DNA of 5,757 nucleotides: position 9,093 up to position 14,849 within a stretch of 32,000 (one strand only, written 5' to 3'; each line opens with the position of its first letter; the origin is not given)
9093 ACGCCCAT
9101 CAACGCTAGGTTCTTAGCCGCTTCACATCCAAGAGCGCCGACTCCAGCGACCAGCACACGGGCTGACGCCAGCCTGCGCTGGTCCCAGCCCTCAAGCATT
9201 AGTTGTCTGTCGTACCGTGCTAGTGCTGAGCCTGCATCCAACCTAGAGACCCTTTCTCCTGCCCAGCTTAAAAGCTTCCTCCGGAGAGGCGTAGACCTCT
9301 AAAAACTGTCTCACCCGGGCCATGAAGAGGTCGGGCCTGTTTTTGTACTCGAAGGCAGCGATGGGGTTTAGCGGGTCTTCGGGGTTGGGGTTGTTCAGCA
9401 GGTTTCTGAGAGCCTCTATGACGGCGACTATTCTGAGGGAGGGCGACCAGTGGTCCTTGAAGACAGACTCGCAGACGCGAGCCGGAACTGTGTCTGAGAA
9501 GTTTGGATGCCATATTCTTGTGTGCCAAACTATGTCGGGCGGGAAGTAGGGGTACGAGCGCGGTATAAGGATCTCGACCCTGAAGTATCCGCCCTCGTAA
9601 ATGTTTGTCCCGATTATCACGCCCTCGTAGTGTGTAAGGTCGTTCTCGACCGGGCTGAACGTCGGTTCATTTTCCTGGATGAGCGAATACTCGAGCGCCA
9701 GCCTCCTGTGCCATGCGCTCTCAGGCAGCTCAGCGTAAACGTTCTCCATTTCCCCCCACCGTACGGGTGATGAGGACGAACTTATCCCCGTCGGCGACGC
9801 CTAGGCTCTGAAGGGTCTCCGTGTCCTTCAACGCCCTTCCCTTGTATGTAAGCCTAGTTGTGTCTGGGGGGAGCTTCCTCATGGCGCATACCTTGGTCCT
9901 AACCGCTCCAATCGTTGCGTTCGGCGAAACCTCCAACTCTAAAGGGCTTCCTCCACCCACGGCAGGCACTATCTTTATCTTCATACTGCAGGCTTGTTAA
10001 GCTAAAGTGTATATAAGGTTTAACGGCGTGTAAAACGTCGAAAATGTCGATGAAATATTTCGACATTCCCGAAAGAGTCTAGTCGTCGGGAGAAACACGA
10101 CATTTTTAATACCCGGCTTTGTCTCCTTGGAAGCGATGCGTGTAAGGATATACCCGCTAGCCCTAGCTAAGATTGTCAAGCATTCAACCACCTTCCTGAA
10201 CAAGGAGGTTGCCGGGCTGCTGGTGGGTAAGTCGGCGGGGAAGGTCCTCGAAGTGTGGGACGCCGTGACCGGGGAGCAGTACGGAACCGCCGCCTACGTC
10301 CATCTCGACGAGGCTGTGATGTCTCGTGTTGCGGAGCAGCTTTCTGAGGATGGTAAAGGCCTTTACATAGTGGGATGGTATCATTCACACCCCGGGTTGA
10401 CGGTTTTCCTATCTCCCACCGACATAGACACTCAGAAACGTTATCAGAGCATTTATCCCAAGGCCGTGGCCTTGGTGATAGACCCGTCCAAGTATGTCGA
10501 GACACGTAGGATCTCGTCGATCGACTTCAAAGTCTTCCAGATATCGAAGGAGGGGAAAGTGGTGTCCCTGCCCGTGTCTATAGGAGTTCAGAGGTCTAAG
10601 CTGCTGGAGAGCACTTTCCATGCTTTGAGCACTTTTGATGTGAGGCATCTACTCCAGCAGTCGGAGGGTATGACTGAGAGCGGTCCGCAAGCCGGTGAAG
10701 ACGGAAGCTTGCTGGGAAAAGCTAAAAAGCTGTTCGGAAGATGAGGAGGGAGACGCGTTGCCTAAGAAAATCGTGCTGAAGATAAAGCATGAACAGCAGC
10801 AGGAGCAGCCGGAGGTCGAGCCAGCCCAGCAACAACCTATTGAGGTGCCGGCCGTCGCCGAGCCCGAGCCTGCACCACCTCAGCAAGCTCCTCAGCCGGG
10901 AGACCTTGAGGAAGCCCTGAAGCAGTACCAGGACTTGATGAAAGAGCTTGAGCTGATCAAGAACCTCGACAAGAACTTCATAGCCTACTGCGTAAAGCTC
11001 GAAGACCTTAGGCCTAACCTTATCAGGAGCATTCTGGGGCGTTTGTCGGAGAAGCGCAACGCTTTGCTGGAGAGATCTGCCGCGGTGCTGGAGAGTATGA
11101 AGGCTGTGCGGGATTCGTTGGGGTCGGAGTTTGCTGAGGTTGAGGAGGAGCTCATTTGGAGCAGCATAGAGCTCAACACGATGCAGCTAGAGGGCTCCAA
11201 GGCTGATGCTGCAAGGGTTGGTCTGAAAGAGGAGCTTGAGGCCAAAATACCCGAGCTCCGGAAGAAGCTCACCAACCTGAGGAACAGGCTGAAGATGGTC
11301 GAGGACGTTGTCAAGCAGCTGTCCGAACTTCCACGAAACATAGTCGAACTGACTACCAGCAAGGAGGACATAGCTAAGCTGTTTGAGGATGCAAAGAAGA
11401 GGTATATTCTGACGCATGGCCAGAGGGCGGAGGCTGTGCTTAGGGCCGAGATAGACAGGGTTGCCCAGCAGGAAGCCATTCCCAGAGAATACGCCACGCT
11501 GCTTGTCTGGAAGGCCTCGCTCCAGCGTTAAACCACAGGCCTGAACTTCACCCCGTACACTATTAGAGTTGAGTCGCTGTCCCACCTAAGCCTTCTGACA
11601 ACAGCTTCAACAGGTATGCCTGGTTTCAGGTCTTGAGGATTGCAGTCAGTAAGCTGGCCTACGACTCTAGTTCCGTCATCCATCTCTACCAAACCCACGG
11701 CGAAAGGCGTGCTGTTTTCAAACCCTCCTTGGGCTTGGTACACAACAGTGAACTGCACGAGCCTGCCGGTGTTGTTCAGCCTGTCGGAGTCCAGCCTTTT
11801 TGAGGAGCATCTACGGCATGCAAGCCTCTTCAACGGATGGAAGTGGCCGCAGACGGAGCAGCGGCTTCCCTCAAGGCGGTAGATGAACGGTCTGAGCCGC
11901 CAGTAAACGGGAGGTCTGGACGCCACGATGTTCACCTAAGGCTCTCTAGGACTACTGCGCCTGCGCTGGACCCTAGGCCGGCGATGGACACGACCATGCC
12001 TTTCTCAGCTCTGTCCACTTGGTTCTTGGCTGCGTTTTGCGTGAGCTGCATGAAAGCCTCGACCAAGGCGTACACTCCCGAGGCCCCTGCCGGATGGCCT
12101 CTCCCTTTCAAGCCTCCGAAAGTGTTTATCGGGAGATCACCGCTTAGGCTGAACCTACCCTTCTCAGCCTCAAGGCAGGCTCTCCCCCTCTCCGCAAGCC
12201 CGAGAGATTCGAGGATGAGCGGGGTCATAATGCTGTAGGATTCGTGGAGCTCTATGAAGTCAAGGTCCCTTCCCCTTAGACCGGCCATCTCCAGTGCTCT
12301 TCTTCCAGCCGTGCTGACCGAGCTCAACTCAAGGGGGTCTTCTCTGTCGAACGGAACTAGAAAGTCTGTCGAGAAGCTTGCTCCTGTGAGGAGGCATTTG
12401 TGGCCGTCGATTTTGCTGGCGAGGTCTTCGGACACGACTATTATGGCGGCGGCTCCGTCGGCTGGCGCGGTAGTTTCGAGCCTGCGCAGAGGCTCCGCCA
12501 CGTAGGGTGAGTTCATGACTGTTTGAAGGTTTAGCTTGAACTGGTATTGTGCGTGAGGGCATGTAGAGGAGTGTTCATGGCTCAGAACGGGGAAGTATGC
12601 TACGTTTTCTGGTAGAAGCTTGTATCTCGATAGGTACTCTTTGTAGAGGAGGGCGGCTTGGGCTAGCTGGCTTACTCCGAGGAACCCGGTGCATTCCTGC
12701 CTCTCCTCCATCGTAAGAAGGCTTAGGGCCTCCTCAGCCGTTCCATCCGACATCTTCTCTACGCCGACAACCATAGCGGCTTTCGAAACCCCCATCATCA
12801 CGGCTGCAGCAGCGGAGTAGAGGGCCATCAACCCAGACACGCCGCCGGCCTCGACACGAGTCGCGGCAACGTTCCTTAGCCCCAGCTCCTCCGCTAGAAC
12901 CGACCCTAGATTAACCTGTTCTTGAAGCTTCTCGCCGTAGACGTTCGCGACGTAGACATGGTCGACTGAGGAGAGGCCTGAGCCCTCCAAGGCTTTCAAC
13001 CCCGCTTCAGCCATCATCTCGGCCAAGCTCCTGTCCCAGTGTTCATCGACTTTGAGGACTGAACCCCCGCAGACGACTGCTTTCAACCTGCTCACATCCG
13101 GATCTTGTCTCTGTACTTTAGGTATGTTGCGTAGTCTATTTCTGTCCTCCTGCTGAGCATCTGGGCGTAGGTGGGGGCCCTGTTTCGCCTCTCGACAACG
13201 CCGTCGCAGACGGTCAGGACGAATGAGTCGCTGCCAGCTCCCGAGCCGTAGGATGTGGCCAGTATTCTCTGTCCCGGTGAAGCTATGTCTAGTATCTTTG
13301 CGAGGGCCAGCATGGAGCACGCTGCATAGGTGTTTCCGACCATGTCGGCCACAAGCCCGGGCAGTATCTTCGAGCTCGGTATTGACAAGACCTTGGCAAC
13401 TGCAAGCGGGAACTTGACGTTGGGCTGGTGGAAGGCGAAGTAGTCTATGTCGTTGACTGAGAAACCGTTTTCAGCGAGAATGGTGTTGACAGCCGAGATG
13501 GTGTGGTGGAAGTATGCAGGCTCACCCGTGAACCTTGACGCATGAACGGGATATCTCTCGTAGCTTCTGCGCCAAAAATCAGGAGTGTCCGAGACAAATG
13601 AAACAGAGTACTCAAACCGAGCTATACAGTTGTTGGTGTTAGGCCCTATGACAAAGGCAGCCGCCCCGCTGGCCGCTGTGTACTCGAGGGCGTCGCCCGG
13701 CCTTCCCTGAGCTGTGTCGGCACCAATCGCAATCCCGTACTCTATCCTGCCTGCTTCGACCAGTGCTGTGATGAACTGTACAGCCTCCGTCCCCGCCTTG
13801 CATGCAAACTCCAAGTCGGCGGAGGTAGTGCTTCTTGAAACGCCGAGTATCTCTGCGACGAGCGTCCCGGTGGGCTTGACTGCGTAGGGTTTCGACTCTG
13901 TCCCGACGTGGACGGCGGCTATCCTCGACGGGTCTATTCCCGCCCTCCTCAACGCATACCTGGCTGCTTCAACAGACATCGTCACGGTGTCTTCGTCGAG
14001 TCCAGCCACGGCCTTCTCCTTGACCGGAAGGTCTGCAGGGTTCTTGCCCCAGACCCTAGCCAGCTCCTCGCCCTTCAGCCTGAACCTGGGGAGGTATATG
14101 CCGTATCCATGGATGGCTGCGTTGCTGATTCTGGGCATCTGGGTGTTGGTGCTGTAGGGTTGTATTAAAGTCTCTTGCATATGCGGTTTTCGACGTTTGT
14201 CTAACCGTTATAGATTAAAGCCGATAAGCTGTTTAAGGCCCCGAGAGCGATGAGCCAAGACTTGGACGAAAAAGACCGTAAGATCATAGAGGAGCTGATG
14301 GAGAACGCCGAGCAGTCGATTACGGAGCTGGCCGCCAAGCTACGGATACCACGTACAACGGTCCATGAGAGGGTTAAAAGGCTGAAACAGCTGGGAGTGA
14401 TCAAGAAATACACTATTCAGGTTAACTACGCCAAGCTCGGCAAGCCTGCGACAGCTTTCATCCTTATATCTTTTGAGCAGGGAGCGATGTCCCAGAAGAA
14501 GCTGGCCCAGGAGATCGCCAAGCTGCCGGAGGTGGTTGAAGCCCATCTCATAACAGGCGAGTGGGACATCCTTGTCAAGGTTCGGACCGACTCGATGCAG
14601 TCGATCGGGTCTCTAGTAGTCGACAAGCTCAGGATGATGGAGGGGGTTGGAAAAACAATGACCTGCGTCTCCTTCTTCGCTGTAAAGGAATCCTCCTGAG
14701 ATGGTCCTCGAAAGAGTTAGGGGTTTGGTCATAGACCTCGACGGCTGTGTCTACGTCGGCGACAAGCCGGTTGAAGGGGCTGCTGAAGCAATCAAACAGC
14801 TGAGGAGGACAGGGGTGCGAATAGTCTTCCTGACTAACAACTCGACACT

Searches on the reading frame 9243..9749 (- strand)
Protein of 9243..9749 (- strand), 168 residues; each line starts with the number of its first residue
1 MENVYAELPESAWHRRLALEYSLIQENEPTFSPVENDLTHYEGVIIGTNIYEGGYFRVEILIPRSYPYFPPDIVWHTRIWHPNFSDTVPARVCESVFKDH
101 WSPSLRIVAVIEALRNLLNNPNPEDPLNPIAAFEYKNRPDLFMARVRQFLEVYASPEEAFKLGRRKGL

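Call 3: search_protein_families(library=pfam, proteins=[window:9243-9749:-], max_evalue=1)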
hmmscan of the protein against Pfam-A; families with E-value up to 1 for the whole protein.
window:9243-9749:- (168 aa): 2 families
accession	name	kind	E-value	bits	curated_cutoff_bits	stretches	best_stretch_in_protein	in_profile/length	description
PF00179.31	UQ_con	-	4e-29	101.4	27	1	17-149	2-139/140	Ubiquitin-conjugating enzyme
PF13976.11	gag_pre-integrs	-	0.47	10.7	28.4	0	74-85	26-37/67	GAG-pre-integrase domain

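Call 55: find_homologous_proteins(query=window:9243-9749:-, max_evalue=1e-18)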
Query window:9243-9749:- (168 aa): 23 proteins with E <= 1e-18 among 64 candidates.
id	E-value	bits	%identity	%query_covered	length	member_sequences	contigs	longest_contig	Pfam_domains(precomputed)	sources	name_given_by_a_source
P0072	3.5e-108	377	96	100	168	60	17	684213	PF00179.32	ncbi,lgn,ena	ncbi:MAG: ubiquitin-conjugating enzyme E2 [Candidatus Caldarchaeum sp.]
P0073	8.1e-95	334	80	100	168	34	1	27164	PF00179.32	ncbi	-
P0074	9.1e-95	333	81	99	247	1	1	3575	PF00240.30,PF00179.32,PF11976.15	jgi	-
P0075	1.9e-93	329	80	100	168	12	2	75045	PF00179.32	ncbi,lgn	ncbi:MAG: ubiquitin-conjugating enzyme E2 [Candidatus Caldarchaeum sp.]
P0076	1.3e-80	287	69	99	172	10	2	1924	PF00179.32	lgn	-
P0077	5.5e-79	282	70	96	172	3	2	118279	PF00179.32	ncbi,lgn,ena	-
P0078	9.7e-74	265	71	92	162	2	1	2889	PF00179.32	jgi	-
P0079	1.1e-73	265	69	93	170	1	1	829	PF00179.32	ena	-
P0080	5.0e-73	263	68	92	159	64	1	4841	PF00179.32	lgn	-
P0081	1.6e-71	258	65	94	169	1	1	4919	PF00179.32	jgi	-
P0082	4.9e-71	256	66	94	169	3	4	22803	PF00179.32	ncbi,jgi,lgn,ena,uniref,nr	ncbi:MAG TPA: ubiquitin-conjugating enzyme E2 [Candidatus Caldiarchaeum subterraneum]|uniref:Ubiquit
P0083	5.8e-71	256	66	93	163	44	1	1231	PF00179.32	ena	-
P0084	3.6e-70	253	65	93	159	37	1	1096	PF00179.32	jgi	-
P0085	8.8e-70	252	67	93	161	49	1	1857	PF00179.32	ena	-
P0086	1.1e-69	252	66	93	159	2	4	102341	PF00179.32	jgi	jgi:ubiquitin-protein ligase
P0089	5.3e-66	240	64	92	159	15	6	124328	PF00179.32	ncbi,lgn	ncbi:MAG: ubiquitin-conjugating enzyme family protein [Nitrososphaerota archaeon]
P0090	8.5e-64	233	59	95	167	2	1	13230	PF00179.32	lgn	-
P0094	1.4e-38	150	48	88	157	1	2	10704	PF00179.32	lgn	-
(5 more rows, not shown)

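Call 56: find_encoding_contigs(protein=P0094, flank=10000, max_places=2)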
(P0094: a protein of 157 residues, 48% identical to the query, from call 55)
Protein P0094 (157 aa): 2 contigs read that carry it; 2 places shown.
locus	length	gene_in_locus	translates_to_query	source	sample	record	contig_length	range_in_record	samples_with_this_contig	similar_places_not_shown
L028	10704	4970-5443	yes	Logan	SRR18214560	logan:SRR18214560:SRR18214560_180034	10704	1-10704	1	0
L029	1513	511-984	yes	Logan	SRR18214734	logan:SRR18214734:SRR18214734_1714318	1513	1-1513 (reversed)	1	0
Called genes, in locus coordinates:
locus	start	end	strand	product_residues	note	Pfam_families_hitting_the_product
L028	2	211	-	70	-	?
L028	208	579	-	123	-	PF02384:N6_Mtase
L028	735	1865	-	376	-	PF01398:JAB, PF14464:Prok-JAB, PF00801:PKD, PF18911:PKD_4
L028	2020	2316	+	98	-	PF00240:ubiquitin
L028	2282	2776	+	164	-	PF00179:UQ_con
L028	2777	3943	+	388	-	PF00899:ThiF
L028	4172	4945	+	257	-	PF13639:zf-RING_2 (weak), PF17120:zf-RING_16 (weak)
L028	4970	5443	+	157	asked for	PF00179:UQ_con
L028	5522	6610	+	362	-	-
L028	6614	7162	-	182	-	PF04513:Baculo_PEP_C (faint), PF07889:DUF1664 (faint), PF11887:Mce4_CUP1 (faint), PF01442:Apolipoprotein (faint)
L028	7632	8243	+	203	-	PF01398:JAB, PF14464:Prok-JAB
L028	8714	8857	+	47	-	-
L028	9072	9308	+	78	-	-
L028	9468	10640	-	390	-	-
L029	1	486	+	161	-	?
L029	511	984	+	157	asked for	PF00179:UQ_con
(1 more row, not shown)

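Call 61: find_homologous_proteins(query=L028:4142-4945:+, max_evalue=0.001)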
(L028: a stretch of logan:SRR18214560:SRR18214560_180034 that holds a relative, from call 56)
Query L028:4142-4945:+ (267 aa): 1 proteins with E <= 0.001 among 8000 candidates.
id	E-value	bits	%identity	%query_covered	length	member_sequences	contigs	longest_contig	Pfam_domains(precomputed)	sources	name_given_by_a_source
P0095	7.5e-165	565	100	96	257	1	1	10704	PF17120.12,PF13639.13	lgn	-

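Call 83: find_encoding_contigs(protein=P0089, flank=8000, max_places=2)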
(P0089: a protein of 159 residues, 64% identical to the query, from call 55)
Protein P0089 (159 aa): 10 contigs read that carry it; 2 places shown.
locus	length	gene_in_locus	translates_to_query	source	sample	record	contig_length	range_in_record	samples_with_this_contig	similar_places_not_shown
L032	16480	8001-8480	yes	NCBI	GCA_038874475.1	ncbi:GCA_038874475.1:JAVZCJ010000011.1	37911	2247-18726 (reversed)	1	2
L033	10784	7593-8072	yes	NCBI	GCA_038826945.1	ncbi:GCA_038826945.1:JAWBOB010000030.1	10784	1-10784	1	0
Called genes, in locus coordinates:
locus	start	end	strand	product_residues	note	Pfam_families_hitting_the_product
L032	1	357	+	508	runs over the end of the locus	PF00662:Proton_antipo_N, PF00361:Proton_antipo_M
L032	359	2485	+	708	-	PF00662:Proton_antipo_N, PF00361:Proton_antipo_M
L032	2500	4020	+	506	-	PF00662:Proton_antipo_N, PF00361:Proton_antipo_M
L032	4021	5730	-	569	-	PF01921:tRNA-synt_1f, PF19269:Anticodon_2 (weak)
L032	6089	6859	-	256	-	-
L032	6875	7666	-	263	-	PF01398:JAB, PF03665:UPF0172 (faint), PF14464:Prok-JAB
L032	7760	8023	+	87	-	PF00240:ubiquitin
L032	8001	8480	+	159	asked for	PF00179:UQ_con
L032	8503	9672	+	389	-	PF00899:ThiF, PF00240:ubiquitin (weak)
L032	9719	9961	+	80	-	PF03107:C1_2 (weak), PF14446:Prok-RING_1 (weak), PF13639:zf-RING_2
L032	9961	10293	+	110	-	-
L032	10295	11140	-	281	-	-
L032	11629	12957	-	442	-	PF00390:malic, PF03949:Malic_M, PF00899:ThiF (weak)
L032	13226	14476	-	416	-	PF09861:Lar_N, PF21113:LarA_C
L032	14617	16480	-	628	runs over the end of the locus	PF02730:AFOR_N, PF01314:AFOR_C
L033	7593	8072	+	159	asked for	PF00179:UQ_con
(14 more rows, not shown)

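Call 84: find_encoding_contigs(protein=P0090, flank=8000, max_places=1)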
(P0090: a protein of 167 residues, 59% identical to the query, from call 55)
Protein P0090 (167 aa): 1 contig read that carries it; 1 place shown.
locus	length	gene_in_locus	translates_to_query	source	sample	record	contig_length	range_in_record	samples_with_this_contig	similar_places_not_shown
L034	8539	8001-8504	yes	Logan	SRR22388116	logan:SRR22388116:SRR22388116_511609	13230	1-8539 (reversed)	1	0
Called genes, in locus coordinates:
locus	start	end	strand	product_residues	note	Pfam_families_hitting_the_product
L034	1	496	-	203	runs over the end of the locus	PF02163:Peptidase_M50 (faint)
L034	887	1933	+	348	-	PF08540:HMG_CoA_synt_C (faint), PF08541:ACP_syn_III_C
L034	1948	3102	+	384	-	PF00108:Thiolase_N, PF22691:Thiolase_C_1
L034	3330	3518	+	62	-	PF01796:OB_ChsH2_C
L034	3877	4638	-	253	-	-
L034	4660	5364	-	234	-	PF01398:JAB, PF14464:Prok-JAB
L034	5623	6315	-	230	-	PF14528:LAGLIDADG_3 (weak)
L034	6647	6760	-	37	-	-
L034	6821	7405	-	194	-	PF01243:PNPOx_N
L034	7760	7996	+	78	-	PF00240:ubiquitin, PF11976:Rad60-SLD (weak)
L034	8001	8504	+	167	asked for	PF00179:UQ_con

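Call 86: search_protein_families(library=padloc, proteins=[window:9243-9749:-], max_evalue=0.01)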
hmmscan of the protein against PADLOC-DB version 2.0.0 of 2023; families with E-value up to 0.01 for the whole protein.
window:9243-9749:- (168 aa): 0 families

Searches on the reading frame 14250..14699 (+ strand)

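Call 67: search_protein_families(library=pfam, proteins=[window:14250-14699:+], max_evalue=0.00001)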
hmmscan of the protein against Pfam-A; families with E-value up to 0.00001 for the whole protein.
window:14250-14699:+ (149 aa): 7 families
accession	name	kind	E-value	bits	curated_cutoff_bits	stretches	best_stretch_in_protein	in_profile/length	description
PF01037.27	AsnC_trans_reg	-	2.1e-18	66.4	25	1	71-141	1-70/73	Lrp/AsnC ligand binding domain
PF13412.12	HTH_24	-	8.1e-16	57.8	21.9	1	5-52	1-48/48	Winged helix-turn-helix DNA-binding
PF13404.12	HTH_AsnC-type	-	2.5e-14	53.2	27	1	5-46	1-42/42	AsnC-type helix-turn-helix domain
PF25212.1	HVO_A0114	-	5.4e-08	33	27.6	1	2-53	17-68/84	HVO_A0114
PF12840.13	HTH_20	-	1.9e-06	28.2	27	1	10-52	7-49/51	Helix-turn-helix domain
PF08279.18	HTH_11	-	7e-06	26.3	25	1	10-50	3-44/55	HTH domain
PF12802.13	MarR_2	-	7.1e-06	26.5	27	0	12-53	10-52/61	MarR family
